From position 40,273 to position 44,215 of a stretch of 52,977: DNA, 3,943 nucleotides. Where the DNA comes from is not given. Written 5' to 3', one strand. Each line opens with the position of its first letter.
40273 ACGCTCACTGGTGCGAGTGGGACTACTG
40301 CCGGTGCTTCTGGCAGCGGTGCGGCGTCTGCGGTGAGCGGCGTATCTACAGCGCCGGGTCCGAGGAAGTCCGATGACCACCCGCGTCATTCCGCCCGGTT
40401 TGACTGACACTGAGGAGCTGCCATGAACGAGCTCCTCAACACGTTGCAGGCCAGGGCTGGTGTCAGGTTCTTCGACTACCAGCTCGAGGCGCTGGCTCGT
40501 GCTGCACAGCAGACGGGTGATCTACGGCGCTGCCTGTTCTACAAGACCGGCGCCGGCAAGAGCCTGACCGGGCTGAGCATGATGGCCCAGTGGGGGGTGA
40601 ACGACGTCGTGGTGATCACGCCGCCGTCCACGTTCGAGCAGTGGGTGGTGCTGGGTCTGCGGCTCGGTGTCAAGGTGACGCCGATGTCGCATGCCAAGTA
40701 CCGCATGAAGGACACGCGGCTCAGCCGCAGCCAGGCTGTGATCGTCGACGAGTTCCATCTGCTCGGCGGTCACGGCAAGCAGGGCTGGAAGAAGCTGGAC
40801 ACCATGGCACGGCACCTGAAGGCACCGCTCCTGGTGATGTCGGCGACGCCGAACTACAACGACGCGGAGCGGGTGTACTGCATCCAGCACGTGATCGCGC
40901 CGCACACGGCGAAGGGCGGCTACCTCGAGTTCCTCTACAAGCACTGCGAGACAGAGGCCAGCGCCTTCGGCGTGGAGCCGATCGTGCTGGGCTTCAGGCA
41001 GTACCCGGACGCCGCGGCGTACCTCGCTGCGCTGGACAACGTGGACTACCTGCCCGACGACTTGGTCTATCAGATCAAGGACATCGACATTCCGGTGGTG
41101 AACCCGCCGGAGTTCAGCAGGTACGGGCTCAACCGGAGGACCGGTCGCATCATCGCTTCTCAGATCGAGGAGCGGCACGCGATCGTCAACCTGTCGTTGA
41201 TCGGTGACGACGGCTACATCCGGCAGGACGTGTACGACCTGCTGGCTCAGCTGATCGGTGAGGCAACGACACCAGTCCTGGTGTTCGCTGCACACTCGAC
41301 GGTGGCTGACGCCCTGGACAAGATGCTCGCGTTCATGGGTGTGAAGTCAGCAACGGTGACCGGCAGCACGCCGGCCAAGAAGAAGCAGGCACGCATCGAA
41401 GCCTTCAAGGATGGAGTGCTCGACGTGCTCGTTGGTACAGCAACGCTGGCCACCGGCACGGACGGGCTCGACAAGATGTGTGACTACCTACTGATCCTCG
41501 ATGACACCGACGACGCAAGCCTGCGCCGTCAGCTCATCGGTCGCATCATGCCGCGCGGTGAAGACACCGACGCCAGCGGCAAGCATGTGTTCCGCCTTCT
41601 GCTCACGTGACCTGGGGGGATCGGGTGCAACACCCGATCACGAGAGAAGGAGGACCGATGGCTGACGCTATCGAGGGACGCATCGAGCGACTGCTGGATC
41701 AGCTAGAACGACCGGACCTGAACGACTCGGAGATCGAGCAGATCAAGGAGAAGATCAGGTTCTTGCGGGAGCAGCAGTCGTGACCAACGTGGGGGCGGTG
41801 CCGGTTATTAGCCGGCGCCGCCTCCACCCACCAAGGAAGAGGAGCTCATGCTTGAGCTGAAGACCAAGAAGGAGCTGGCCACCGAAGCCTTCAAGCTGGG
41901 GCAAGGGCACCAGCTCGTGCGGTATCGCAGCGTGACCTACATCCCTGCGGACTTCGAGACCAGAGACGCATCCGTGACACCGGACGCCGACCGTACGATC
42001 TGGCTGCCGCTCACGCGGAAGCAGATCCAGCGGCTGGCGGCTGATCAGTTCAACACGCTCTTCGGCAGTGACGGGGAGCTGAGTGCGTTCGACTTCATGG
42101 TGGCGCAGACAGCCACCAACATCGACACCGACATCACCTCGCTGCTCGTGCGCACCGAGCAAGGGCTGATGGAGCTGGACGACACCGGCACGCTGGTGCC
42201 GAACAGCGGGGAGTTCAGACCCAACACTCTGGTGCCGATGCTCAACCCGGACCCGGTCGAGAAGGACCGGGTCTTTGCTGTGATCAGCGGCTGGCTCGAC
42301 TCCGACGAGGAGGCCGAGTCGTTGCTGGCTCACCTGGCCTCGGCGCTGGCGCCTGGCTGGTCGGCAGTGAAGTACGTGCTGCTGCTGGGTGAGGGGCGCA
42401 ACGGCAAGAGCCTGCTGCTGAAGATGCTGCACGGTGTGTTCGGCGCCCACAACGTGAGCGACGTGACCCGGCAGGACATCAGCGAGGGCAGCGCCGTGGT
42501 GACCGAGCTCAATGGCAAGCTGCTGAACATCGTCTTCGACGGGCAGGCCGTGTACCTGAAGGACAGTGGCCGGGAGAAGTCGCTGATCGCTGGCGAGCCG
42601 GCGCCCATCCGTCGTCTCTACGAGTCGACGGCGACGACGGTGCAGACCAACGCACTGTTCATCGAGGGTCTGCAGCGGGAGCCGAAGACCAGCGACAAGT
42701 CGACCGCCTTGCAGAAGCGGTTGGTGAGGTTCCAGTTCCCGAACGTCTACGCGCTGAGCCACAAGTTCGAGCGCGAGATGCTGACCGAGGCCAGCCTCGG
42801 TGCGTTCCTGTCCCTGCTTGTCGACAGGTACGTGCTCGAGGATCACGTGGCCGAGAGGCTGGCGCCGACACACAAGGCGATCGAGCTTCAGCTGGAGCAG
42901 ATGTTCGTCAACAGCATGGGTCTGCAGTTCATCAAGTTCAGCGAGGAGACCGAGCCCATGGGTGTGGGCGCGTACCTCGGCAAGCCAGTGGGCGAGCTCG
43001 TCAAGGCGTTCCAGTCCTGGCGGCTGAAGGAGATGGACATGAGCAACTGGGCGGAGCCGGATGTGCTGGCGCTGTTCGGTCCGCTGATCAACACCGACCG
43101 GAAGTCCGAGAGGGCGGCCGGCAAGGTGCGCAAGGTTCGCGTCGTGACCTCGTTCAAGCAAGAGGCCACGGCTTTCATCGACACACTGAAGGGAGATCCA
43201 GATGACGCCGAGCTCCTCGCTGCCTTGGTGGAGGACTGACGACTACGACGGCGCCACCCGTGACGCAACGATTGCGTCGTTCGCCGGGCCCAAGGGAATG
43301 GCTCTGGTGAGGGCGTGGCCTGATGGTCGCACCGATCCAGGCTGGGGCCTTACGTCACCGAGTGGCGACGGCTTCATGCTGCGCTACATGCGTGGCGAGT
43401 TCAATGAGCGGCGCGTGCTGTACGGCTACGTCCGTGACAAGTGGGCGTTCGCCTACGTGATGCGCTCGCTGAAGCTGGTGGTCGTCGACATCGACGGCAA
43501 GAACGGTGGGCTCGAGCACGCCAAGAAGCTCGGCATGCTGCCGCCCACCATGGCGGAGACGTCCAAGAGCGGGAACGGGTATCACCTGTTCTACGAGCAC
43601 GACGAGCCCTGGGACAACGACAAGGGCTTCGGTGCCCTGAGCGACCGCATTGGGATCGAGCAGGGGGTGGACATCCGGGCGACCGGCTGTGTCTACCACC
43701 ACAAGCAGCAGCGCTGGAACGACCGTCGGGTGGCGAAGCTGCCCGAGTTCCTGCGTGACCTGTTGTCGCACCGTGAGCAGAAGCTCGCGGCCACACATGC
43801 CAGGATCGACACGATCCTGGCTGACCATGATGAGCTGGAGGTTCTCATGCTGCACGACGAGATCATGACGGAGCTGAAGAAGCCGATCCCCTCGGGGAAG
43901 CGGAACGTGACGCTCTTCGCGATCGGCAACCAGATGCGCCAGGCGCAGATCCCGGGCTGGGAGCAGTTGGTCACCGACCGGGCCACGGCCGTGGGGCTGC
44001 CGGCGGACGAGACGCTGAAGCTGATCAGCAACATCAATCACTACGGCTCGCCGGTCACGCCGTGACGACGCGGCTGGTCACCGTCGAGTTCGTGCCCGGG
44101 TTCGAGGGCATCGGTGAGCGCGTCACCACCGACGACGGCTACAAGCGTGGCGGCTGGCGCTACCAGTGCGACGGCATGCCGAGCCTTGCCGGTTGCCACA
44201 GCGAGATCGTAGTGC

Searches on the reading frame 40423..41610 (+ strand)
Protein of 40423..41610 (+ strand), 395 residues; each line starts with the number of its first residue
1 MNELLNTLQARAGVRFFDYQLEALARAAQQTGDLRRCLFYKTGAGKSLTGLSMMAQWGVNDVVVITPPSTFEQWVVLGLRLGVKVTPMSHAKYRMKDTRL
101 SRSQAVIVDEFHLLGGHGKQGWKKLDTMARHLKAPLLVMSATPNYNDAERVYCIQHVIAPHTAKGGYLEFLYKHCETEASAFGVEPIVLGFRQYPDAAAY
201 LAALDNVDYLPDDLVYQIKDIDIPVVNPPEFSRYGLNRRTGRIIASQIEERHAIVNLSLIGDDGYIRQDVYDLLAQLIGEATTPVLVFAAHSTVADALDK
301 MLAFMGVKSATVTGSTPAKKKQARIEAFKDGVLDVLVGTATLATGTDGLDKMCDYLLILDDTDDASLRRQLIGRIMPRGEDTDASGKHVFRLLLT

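Call 15: search_protein_families(library=pfam, proteins=[window:40423-41610:+], max_evalue=0.01)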
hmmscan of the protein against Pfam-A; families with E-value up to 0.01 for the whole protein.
window:40423-41610:+ (395 aa): 4 families
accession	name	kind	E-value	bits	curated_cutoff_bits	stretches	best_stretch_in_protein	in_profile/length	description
PF00271.37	Helicase_C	-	3.1e-09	37.5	23.5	1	272-375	4-106/110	Helicase conserved C-terminal domain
PF00270.35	DEAD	-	1.1e-08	35.4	26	1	95-150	110-166/167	DEAD/DEAH box helicase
PF04851.21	ResIII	-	1.1e-06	29.1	22.5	0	16-64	4-58/164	Type III restriction enzyme, res subunit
PF13604.12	AAA_30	-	0.0028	17.9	27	0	24-115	9-101/191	AAA domain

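Call 16: search_protein_families(library=phrogs, proteins=[window:40423-41610:+], max_evalue=0.01)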
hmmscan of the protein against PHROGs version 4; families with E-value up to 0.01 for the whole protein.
window:40423-41610:+ (395 aa): 3 families
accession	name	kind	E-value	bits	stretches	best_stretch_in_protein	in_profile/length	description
phrog_62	-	DNA, RNA and nucleotide metabolism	3.4e-26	92.1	2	105-379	811-1098/1881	DNA helicase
phrog_16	-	DNA, RNA and nucleotide metabolism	6.4e-21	75.3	1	17-386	274-590/986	DNA helicase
phrog_23807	-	unknown function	0.009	14.8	0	10-76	124-193/1053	-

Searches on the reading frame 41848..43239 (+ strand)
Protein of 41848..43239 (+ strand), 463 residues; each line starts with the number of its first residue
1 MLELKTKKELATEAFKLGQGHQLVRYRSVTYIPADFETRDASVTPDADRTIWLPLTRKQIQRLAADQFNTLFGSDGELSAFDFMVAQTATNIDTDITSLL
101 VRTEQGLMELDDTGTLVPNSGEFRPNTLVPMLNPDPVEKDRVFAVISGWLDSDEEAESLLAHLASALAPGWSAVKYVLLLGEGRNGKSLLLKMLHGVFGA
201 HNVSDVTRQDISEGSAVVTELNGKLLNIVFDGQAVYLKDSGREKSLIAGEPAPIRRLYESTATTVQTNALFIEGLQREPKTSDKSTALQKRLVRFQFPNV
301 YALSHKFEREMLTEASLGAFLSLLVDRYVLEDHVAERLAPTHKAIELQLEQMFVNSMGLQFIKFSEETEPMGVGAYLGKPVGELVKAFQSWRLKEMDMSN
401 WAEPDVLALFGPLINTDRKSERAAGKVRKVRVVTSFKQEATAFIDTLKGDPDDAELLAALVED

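Call 15: search_protein_families(library=pfam, proteins=[window:41848-43239:+], max_evalue=0.01)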
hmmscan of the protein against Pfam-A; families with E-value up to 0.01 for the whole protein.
window:41848-43239:+ (463 aa): 1 family
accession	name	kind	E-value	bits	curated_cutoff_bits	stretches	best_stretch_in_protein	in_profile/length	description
PF19263.5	DUF5906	-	4.6e-07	30.9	27.6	1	179-271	1-96/114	Family of unknown function (DUF5906)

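Call 16: search_protein_families(library=phrogs, proteins=[window:41848-43239:+], max_evalue=0.01)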
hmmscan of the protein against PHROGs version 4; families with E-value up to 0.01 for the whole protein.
window:41848-43239:+ (463 aa): 8 families
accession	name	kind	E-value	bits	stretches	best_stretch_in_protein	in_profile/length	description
phrog_864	-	DNA, RNA and nucleotide metabolism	2.9e-19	70.1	1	153-395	344-582/1064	DNA primase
phrog_1156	-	DNA, RNA and nucleotide metabolism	1.1e-12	48.3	1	93-358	476-749/855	DNA primase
phrog_16213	-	DNA, RNA and nucleotide metabolism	1.5e-11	44.4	1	165-304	387-525/732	DNA primase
phrog_7601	-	unknown function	1.2e-10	42.3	1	159-299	5-142/289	-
phrog_1829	-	DNA, RNA and nucleotide metabolism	8.2e-10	38.4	1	97-262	427-592/772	DNA primase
phrog_6088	-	DNA, RNA and nucleotide metabolism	3.4e-09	36.7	1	175-299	507-634/772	DNA primase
phrog_2478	-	DNA, RNA and nucleotide metabolism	1.3e-06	27.8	1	98-298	506-708/854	DNA polymerase/primase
phrog_12939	-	DNA, RNA and nucleotide metabolism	9.7e-05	23.2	1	132-285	170-324/368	DNA primase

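Call 45: search_protein_families(library=pfam, proteins=[window:41848-43239:+], max_evalue=1)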
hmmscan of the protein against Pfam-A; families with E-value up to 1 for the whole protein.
window:41848-43239:+ (463 aa): 1 family
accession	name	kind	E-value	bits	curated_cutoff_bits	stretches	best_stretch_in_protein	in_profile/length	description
PF19263.5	DUF5906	-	4.6e-07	30.9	27.6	1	179-271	1-96/114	Family of unknown function (DUF5906)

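Call 72: find_homologous_proteins(query=window:41848-43239:+, max_evalue=0.00001)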
Query window:41848-43239:+ (463 aa): 762 proteins with E <= 0.00001 among 8000 candidates; the best 120 are listed.
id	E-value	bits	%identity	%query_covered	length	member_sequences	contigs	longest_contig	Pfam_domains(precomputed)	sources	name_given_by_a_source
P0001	0.0e+0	1018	100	100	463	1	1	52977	PF19263.6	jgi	jgi:phage/plasmid-associated DNA primase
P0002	1.6e-235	800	80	100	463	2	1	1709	PF19263.6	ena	-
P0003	3.9e-221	753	75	100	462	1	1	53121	PF19263.6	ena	-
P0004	7.7e-217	739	73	100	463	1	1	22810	PF19263.6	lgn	-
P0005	8.8e-217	738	73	100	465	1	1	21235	PF19263.6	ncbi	-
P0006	7.4e-216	735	73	100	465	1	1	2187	PF19263.6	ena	-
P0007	2.0e-213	727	72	100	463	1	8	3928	PF19263.6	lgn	-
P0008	1.4e-212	725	71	100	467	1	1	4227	PF19263.6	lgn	-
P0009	2.7e-212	724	72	100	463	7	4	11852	PF19263.6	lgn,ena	-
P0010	2.7e-211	720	72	97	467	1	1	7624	PF19263.6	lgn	-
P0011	4.0e-211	720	71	100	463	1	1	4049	PF19263.6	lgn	-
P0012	9.7e-211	718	73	100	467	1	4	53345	PF19263.6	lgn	-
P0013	1.9e-209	714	70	100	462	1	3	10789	PF19263.6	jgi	jgi:hypothetical protein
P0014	2.9e-209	714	71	100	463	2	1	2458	PF19263.6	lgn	-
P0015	5.4e-209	713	73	100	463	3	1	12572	PF19263.6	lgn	-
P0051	1.1e-200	685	69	100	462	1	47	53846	PF19263.6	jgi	jgi:hypothetical protein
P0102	4.3e-192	657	65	100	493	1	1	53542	PF19263.6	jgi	jgi:hypothetical protein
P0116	2.6e-190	651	65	99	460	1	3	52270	PF19263.6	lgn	-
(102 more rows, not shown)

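Call 75: find_encoding_contigs(protein=P0051, flank=10000, max_places=3)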
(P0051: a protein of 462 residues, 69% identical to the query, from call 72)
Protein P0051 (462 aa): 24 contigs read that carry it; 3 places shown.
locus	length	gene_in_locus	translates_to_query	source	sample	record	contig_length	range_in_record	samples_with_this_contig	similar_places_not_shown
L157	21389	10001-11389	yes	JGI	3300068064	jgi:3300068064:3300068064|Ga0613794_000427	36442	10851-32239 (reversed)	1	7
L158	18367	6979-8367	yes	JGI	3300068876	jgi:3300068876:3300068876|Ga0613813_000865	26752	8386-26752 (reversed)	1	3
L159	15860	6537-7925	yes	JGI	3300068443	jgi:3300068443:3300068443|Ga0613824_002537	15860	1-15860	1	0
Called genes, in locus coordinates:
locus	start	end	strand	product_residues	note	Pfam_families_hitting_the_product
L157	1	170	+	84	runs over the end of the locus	-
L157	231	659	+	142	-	-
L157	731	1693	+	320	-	PF20030:bpMoxR (weak), PF00004:AAA, PF07728:AAA_5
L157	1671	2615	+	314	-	-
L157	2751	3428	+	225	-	PF10991:Enc34_ssDNA-bd (weak)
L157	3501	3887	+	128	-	-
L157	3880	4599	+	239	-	PF10926:DUF2800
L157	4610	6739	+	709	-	PF00476:DNA_pol_A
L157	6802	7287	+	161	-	-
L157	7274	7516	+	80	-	PF02467:Whib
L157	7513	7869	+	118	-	PF19905:DUF6378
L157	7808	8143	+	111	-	-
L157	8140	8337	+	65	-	-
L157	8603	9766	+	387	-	PF00270:DEAD (faint), PF00271:Helicase_C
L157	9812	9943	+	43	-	-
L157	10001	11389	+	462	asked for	PF19263:DUF5906 (weak)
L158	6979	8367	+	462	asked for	PF19263:DUF5906 (weak)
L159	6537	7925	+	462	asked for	PF19263:DUF5906 (weak)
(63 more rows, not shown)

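Call 79: find_encoding_contigs(protein=P0003, flank=10000, max_places=1)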
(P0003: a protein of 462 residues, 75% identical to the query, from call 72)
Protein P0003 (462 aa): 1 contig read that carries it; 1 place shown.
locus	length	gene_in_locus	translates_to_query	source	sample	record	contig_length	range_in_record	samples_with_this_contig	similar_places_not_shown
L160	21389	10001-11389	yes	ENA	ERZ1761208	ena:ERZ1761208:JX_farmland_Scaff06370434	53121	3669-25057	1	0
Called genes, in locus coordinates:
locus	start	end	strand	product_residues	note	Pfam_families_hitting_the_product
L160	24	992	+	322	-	PF20030:bpMoxR (faint), PF00004:AAA (weak), PF07728:AAA_5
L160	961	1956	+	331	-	-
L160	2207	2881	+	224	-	PF10991:Enc34_ssDNA-bd (weak)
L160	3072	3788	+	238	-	PF12705:PDDEXK_1 (faint), PF10926:DUF2800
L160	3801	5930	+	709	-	PF00476:DNA_pol_A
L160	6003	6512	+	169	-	-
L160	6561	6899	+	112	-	PF19905:DUF6378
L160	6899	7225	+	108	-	-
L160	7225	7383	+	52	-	-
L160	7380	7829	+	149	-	PF24623:Phage_zn_bind_8 (weak)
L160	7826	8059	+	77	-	-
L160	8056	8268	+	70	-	PF07927:HicA_toxin (faint)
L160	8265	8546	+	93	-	-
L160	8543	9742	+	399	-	PF04851:ResIII (faint), PF00270:DEAD (faint), PF00271:Helicase_C (weak)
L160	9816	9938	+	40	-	-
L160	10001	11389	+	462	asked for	PF19263:DUF5906 (weak)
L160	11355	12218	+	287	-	-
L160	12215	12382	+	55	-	-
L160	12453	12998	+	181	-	-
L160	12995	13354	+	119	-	-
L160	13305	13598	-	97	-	-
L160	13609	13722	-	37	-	-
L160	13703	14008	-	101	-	-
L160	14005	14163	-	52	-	-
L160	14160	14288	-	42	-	-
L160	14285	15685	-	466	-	-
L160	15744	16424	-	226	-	PF03372:Exo_endo_phos (weak)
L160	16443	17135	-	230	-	-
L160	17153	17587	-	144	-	-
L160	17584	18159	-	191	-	-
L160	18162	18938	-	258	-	-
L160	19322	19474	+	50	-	-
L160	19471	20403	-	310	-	PF13385:Laminin_G_3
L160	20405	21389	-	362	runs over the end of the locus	-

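Call 80: find_encoding_contigs(protein=P0102, flank=10000, max_places=1)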
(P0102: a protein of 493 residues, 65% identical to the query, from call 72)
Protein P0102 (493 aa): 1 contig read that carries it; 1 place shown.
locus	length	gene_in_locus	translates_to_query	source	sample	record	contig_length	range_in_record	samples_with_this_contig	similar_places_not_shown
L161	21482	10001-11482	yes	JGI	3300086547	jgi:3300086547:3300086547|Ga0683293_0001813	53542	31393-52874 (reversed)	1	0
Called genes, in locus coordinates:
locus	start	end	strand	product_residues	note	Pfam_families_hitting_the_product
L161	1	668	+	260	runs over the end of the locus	-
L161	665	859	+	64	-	-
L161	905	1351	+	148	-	-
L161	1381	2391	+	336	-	PF20030:bpMoxR (faint), PF00004:AAA (weak), PF07728:AAA_5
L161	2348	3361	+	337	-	-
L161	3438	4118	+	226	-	PF10991:Enc34_ssDNA-bd (weak)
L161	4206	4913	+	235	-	PF12705:PDDEXK_1 (faint), PF10926:DUF2800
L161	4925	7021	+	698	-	PF00476:DNA_pol_A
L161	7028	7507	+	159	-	-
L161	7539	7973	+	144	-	PF06737:Transglycosylas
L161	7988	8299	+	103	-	PF19905:DUF6378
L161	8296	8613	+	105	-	-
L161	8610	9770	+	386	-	PF00270:DEAD (faint), PF04851:ResIII (faint), PF00271:Helicase_C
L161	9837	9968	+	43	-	-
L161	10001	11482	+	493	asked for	PF19263:DUF5906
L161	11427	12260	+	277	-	-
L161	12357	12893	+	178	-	-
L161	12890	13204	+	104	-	-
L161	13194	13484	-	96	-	-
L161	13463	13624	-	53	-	-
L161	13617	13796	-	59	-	-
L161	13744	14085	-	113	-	-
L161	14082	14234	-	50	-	-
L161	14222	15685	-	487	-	-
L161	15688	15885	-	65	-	-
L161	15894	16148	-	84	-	PF24729:Acb2_Tad1_hairpin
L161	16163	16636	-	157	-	-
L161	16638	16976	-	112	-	-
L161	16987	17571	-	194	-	-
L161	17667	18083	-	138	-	-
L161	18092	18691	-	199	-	-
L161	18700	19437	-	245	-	-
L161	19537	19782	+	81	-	PF20223:DUF6582 (weak)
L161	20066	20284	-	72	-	-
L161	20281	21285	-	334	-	-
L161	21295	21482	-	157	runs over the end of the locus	-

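Call 81: find_encoding_contigs(protein=P0116, flank=10000, max_places=1)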
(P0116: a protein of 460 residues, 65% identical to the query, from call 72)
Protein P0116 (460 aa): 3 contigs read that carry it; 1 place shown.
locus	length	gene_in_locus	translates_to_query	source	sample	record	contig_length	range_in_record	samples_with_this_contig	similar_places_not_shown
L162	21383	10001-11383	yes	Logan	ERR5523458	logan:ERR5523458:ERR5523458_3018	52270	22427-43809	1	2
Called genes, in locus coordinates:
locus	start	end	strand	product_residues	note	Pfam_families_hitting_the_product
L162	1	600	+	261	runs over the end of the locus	-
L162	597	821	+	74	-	-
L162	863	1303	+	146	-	-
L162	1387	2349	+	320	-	PF20030:bpMoxR (faint), PF00004:AAA (weak), PF07728:AAA_5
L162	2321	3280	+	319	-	-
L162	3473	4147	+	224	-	-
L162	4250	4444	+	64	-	-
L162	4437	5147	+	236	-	PF12705:PDDEXK_1 (weak), PF10926:DUF2800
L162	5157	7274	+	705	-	PF00476:DNA_pol_A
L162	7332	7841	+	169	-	-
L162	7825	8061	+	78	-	PF02467:Whib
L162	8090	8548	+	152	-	PF19905:DUF6378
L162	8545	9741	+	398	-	PF00270:DEAD (faint), PF04851:ResIII (faint), PF00271:Helicase_C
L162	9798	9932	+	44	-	-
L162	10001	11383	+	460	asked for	PF19263:DUF5906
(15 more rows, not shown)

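Call 83: predict_structure(alignment_id=A2)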
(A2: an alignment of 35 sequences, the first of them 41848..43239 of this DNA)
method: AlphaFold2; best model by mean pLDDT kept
length: 463 residues; sequences in the alignment: 35
mean_pLDDT: 80.1   pTM: 0.72
mean pLDDT of the five models: 80.1, 79.1, 77.0, 73.3, 72.7
residues with pLDDT >= 90: 135; 70-90: 222; 50-70: 90; < 50: 16
segments of 3 or more residues with pLDDT < 50: 237-239, 452-463
pLDDT, mean of each block of 10 residues (from residue 1): 86 91 86 92 89 89 91 87 90 85 93 90 90 96 95 93 82 73 85 92 77 59 74 53 67 62 67 76 58 84 90 96 92 79 72 68 81 84 86 76 78 82 77 80 65 41 34
secondary structure, 60 per line:
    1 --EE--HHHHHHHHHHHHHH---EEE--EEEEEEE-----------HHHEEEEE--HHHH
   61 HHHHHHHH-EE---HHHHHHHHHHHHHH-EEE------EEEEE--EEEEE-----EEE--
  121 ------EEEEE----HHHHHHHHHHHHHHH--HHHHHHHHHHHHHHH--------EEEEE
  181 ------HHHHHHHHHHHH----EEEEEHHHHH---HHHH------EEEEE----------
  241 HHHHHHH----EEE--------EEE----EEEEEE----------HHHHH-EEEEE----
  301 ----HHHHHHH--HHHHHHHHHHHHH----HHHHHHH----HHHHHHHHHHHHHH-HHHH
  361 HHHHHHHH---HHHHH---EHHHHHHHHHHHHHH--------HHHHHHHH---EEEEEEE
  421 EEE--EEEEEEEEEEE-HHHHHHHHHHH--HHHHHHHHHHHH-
elements in order: H7-20 E24-26 E29-35 E50-54 H57-68 H75-88 E90-92 E99-103 E106-110 E116-118 E127-131 H136-150 H153-167 E176-180 H187-198 E203-207 H208-212 H216-219 E226-230 H241-247 E252-254 E263-265 E270-275 H286-290 E292-296 H305-311 H314-326 H331-337 H342-355 H357-368 H372-376 H381-394 H403-410 E414-423 E426-436 H438-448 H451-462

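Call 86: fold_search(model_id=the predicted structure, library=pdb)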
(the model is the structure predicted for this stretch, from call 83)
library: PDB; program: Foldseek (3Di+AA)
matches with E <= 10: 1054; with E <= 0.001: 247
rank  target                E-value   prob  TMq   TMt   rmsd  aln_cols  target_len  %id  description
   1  8iqi_B                4.9e-14  1.00  0.54  0.30   9.6       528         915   12  Structure of Full-Length AsfvPrimPol in Complex-Form (released 2023-07-26)
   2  8iqi_C                6.4e-14  1.00  0.54  0.30   9.8       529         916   12  Structure of Full-Length AsfvPrimPol in Complex-Form (released 2023-07-26)
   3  8iqi_A                1.5e-13  1.00  0.59  0.32  12.1       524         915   12  Structure of Full-Length AsfvPrimPol in Complex-Form (released 2023-07-26)
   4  7ola_A                3.0e-13  1.00  0.59  0.61   5.6       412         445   13  Structure of Primase-Helicase in SaPI5 (released 2022-07-13)
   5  7ola_C                4.2e-13  1.00  0.61  0.65   5.1       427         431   14  Structure of Primase-Helicase in SaPI5 (released 2022-07-13)
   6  9ivf_A                6.8e-13  1.00  0.52  0.40   9.6       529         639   11  Structure of Full-Length AsfvPrimPol with polyT DNA (released 2025-12-24)
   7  7ola_B                8.0e-13  1.00  0.59  0.61   5.7       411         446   13  Structure of Primase-Helicase in SaPI5 (released 2022-07-13)
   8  8wvz_E                1.1e-12  1.00  0.51  0.30  13.0       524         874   12  Structure of ADP-Form AsfvPrimPol Hexamer (released 2024-10-30)
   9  9ivf_C                1.2e-12  1.00  0.53  0.41  12.9       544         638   11  Structure of Full-Length AsfvPrimPol with polyT DNA (released 2025-12-24)
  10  8ww6_E                1.5e-12  1.00  0.50  0.39  13.2       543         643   13  Structure of ATP-rs-Form AsfvPrimPol Hexamer (released 2025-04-30)
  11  8ww7_D                1.6e-12  1.00  0.52  0.30  13.1       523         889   12  Structure of AMPPNP-Form AsfvPrimPol Dodecamer (released 2025-04-30)
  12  7om0_A                1.9e-12  1.00  0.59  0.61   5.5       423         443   13  Structure of Primase-Helicase in SaPI5 (released 2022-07-13)
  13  8wvz_D                2.0e-12  1.00  0.51  0.38  13.3       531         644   13  Structure of ADP-Form AsfvPrimPol Hexamer (released 2024-10-30)
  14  8iqh_D                2.8e-12  1.00  0.56  0.31  12.8       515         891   12  Structure of Full-Length AsfvPrimPol in Apo-Form (released 2023-07-26)
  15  8ww8_B                2.8e-12  1.00  0.54  0.32  12.9       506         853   13  Structure of Apo-Form AsfvPrimPol Hexamer (released 2025-04-30)
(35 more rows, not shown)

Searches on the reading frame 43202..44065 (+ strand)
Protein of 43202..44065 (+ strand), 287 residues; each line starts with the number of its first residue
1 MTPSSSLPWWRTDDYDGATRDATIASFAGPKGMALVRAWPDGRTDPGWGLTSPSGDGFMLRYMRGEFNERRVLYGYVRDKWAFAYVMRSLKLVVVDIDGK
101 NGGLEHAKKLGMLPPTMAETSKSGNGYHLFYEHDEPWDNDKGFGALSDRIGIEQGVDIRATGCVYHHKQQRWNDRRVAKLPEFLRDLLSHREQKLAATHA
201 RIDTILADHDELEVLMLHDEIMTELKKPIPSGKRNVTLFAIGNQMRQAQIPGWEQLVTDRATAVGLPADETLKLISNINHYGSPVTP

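Call 15: search_protein_families(library=pfam, proteins=[window:43202-44065:+], max_evalue=0.01)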
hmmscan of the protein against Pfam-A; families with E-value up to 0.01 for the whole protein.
window:43202-44065:+ (287 aa): 1 family
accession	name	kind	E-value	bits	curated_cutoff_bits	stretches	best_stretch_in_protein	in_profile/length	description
PF09250.16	Prim-Pol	-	4.1e-06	27.8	22.8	1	90-182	56-157/158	Bifunctional DNA primase/polymerase, N-terminal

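Call 16: search_protein_families(library=phrogs, proteins=[window:43202-44065:+], max_evalue=0.01)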
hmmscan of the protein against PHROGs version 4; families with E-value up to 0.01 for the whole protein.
window:43202-44065:+ (287 aa): 5 families
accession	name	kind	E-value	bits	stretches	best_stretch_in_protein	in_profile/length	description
phrog_695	-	DNA, RNA and nucleotide metabolism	1.4e-08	35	1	87-243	64-224/704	DNA polymerase/primase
phrog_3022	-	DNA, RNA and nucleotide metabolism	1e-05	25.2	1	80-201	75-198/788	DNA primase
phrog_1156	-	DNA, RNA and nucleotide metabolism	0.0041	16.7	1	90-165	75-148/855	DNA primase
phrog_4210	-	DNA, RNA and nucleotide metabolism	0.0066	15.2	1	95-134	523-567/1304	DNA polymerase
phrog_1829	-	DNA, RNA and nucleotide metabolism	0.0079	15.3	0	84-136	70-130/772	DNA primase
